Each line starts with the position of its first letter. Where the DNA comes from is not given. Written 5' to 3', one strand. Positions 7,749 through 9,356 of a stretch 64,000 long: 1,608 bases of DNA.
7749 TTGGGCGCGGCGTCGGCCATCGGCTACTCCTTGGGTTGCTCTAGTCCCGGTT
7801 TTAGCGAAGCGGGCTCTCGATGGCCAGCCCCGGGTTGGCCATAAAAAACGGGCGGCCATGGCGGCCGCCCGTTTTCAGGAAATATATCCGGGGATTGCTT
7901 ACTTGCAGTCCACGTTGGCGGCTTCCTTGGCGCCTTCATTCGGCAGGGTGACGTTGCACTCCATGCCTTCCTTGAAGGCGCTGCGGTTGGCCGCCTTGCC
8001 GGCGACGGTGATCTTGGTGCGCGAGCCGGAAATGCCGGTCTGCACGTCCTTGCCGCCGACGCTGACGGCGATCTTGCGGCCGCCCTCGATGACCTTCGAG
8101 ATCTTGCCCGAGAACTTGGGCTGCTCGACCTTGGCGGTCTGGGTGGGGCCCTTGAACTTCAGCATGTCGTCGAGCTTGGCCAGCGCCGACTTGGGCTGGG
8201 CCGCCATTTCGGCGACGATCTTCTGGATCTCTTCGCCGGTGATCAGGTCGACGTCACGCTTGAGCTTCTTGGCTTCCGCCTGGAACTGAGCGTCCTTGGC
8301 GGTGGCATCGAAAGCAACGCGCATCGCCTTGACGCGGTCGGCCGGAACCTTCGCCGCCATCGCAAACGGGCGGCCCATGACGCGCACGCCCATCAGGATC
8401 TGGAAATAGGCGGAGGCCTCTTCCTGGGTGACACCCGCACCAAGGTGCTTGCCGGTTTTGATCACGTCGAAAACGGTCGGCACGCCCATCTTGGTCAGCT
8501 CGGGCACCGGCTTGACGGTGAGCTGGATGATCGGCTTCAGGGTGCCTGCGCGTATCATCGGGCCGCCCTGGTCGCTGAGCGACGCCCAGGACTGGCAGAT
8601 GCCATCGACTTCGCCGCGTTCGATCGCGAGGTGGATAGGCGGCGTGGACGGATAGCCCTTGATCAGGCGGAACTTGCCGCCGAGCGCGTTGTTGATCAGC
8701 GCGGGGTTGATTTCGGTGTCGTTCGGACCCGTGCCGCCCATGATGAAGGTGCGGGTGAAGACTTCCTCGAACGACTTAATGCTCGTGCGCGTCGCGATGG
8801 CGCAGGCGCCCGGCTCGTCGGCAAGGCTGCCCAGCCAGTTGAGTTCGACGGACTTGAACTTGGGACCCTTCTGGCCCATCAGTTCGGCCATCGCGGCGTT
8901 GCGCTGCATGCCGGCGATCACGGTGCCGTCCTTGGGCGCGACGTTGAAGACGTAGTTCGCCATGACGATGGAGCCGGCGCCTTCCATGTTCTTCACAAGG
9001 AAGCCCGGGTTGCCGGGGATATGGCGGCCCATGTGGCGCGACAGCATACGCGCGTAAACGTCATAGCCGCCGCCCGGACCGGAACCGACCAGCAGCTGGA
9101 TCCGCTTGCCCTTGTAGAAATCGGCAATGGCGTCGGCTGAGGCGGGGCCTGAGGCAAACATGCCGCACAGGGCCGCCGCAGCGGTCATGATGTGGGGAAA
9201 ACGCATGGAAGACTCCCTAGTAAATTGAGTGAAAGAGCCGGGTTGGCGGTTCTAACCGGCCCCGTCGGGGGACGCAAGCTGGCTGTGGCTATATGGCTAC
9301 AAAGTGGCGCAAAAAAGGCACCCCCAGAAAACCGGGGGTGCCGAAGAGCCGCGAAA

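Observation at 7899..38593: Five Bug/TctC binding proteins carry a conserved, apparently uncharacterised C-terminal two-Cys module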

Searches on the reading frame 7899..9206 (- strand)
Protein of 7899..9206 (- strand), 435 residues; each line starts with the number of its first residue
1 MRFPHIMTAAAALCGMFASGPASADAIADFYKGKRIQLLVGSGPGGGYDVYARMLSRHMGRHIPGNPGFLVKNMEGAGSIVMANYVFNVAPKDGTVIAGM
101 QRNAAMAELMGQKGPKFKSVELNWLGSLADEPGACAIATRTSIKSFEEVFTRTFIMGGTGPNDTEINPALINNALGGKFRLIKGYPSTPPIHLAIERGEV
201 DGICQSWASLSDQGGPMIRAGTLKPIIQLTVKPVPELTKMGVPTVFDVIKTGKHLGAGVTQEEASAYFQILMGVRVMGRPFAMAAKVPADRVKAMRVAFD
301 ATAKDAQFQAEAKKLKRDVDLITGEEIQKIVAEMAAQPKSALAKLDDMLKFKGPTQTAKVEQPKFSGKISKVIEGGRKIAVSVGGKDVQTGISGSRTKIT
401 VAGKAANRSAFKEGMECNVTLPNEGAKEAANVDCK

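Call 10: search_protein_families(library=pfam, proteins=[window:7899-9206:-], max_evalue=1)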
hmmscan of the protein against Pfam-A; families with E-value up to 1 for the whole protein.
window:7899-9206:- (435 aa): 0 families

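Call 13: search_protein_families(library=ncbifam, proteins=[window:7899-9206:-], max_evalue=1)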
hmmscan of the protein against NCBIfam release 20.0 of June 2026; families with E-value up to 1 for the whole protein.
window:7899-9206:- (435 aa): 0 families

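Call 14: find_encoding_contigs(protein=window:7899-9206:-, flank=10000, max_places=4)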
Protein window:7899-9206:- (435 aa): 7 contigs read that carry it; 4 places shown.
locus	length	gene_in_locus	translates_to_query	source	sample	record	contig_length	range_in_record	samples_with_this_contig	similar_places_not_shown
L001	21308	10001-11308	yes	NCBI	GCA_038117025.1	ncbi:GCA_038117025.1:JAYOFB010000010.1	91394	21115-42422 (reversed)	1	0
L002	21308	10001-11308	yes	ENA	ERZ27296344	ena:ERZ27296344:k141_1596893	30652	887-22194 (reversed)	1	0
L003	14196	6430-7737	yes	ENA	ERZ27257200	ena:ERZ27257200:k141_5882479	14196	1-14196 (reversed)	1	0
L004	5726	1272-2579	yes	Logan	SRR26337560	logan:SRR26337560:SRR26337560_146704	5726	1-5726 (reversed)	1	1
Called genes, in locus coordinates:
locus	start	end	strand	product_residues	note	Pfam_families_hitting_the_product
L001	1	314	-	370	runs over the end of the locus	PF02515:CoA_transf_3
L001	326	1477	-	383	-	PF02771:Acyl-CoA_dh_N, PF02770:Acyl-CoA_dh_M, PF00441:Acyl-CoA_dh_1, PF08028:Acyl-CoA_dh_2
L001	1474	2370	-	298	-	PF00561:Abhydrolase_1, PF12697:Abhydrolase_6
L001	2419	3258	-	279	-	PF00581:Rhodanese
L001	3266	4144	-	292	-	PF02668:TauD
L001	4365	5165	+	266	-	PF01925:TauE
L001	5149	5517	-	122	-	-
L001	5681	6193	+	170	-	PF00578:AhpC-TSA, PF08534:Redoxin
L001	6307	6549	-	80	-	-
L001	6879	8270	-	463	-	-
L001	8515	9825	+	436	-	-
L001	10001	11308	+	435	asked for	-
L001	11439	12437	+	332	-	PF02423:OCD_Mu_crystall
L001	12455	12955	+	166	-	PF01625:PMSR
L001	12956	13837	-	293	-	PF04909:Amidohydro_2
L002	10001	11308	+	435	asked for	-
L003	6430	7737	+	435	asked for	-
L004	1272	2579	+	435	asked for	-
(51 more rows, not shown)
